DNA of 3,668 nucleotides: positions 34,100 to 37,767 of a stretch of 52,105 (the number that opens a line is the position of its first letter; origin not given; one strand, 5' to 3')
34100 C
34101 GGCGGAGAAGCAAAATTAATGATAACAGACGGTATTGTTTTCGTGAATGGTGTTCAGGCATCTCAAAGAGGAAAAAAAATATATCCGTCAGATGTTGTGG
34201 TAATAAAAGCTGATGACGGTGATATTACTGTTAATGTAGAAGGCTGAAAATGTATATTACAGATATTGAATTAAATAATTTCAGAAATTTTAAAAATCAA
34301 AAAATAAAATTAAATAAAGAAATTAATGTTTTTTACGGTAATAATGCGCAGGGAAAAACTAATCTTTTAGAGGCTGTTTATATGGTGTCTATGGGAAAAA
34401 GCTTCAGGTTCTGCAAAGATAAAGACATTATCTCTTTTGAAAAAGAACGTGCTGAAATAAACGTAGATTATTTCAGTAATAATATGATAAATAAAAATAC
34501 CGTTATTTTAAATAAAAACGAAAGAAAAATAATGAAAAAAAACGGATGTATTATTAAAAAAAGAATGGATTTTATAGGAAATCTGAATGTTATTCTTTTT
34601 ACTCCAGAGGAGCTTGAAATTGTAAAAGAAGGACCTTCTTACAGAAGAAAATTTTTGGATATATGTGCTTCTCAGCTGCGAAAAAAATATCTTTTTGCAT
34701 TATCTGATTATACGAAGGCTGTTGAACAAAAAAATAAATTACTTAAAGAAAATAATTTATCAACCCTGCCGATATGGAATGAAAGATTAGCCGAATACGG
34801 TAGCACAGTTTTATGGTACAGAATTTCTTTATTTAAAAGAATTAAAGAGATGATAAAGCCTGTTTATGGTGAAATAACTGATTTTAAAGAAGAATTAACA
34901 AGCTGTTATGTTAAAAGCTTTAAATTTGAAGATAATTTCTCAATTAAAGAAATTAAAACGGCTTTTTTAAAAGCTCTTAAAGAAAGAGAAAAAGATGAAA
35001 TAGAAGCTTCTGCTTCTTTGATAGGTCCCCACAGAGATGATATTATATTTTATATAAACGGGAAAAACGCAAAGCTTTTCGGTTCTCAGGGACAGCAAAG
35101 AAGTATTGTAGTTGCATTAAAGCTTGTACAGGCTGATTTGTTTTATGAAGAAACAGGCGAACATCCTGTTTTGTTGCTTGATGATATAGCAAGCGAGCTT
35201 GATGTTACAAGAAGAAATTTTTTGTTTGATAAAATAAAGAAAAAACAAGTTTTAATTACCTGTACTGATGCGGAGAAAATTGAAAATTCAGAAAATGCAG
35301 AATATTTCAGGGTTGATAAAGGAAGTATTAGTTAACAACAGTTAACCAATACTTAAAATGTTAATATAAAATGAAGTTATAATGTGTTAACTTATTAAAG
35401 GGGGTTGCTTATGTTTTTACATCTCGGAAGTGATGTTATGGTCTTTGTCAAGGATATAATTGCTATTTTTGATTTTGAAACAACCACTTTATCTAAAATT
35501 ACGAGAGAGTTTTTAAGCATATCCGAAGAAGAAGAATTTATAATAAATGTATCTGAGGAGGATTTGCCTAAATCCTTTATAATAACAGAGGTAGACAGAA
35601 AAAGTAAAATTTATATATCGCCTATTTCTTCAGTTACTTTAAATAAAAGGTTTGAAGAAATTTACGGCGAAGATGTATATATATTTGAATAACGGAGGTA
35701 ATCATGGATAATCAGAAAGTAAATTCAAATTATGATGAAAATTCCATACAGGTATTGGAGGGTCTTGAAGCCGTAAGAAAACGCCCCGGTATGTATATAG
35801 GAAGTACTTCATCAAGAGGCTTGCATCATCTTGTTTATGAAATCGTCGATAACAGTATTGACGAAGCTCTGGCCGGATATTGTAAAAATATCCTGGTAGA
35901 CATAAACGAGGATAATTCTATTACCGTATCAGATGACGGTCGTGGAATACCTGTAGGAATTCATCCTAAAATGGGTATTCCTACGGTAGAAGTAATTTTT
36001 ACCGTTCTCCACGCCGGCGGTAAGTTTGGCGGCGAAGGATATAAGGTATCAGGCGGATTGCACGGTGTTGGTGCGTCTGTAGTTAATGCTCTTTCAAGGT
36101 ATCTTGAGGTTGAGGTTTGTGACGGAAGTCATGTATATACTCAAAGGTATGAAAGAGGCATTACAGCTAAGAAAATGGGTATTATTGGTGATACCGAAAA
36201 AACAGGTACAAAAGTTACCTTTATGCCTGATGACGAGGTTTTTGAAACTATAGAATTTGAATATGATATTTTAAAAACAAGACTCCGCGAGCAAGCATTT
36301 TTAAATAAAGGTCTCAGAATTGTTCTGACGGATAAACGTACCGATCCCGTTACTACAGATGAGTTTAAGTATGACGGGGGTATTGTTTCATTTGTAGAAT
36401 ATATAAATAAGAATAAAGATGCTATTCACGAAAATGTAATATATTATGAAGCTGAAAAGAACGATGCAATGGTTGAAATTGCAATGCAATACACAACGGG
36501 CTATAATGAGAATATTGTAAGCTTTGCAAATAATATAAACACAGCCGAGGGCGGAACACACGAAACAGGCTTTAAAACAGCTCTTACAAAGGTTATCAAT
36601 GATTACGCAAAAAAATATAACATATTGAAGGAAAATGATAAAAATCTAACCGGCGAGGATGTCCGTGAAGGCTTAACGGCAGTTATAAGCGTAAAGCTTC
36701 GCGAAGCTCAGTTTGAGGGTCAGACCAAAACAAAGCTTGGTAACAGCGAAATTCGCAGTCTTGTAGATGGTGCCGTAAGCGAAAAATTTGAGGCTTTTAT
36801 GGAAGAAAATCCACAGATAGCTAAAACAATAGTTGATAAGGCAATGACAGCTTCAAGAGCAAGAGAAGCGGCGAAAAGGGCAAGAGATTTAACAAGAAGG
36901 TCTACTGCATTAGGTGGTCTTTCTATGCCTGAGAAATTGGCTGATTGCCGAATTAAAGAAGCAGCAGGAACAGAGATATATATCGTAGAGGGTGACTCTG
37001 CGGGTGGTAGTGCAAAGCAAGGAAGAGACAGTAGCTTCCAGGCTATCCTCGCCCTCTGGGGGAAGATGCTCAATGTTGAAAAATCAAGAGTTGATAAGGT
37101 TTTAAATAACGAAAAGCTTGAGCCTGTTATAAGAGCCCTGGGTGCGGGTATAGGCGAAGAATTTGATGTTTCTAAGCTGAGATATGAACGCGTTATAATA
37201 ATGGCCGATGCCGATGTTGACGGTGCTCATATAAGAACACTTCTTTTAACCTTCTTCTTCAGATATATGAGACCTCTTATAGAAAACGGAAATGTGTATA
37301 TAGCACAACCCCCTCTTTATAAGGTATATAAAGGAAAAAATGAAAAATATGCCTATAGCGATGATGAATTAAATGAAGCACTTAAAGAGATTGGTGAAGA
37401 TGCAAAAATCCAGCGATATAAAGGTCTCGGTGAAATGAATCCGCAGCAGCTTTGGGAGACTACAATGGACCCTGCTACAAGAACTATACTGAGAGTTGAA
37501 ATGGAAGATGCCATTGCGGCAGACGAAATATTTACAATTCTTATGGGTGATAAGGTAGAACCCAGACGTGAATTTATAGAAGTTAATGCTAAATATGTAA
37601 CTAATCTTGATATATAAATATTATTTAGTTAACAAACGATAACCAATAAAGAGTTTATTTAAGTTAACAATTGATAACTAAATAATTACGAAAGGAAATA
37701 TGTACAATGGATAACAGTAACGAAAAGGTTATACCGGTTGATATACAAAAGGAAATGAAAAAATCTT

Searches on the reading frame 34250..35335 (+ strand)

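Call 83: search_protein_families(library=pfam, proteins=[window:34250-35335:+], max_evalue=0.00001)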
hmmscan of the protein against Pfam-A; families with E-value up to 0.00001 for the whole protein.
window:34250-35335:+ (361 aa): 3 families
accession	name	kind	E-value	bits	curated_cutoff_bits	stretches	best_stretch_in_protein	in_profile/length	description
PF02463.25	SMC_N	-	3e-15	56.7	40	1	2-349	1-207/220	RecF/RecN/SMC N terminal domain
PF13476.12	AAA_23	-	9.2e-10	39.9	27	1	6-227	2-177/201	AAA domain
PF13175.12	AAA_15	-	1.7e-07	31.7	32.1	1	1-249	1-259/374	AAA ATPase domain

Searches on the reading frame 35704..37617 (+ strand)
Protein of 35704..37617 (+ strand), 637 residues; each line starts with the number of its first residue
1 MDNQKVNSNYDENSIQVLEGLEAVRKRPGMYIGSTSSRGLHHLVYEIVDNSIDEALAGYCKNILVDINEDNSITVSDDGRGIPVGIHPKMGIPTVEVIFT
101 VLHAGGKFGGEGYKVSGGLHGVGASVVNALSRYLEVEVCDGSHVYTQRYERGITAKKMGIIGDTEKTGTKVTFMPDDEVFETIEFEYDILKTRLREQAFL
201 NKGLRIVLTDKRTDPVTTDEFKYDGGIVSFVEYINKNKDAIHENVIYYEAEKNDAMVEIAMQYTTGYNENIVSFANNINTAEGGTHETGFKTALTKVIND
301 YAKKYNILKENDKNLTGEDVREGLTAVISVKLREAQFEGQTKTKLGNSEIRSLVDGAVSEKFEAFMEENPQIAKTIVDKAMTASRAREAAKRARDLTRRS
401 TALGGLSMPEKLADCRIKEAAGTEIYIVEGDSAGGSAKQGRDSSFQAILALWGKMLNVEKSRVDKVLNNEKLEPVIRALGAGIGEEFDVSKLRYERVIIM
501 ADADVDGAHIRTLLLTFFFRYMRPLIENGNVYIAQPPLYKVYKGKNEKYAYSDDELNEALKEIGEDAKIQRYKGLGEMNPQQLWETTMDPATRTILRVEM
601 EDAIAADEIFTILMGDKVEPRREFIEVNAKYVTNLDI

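Call 83: search_protein_families(library=pfam, proteins=[window:35704-37617:+], max_evalue=0.00001)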
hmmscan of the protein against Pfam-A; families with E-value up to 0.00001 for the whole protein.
window:35704-37617:+ (637 aa): 4 families
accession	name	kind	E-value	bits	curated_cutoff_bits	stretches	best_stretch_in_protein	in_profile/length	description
PF00204.31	DNA_gyraseB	-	1.4e-66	223.7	27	1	226-395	1-172/173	DNA gyrase B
PF00986.26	DNA_gyraseB_C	-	3.5e-32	110.8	29.8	1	566-626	3-63/63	DNA gyrase B subunit, carboxyl terminus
PF01751.28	Toprim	-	4.9e-19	68.7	23.1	1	424-535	1-95/96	Toprim domain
PF02518.31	HATPase_c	-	1e-15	58.6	26.4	1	37-176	3-108/111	Histidine kinase-, DNA gyrase B-, and HSP90-like ATPase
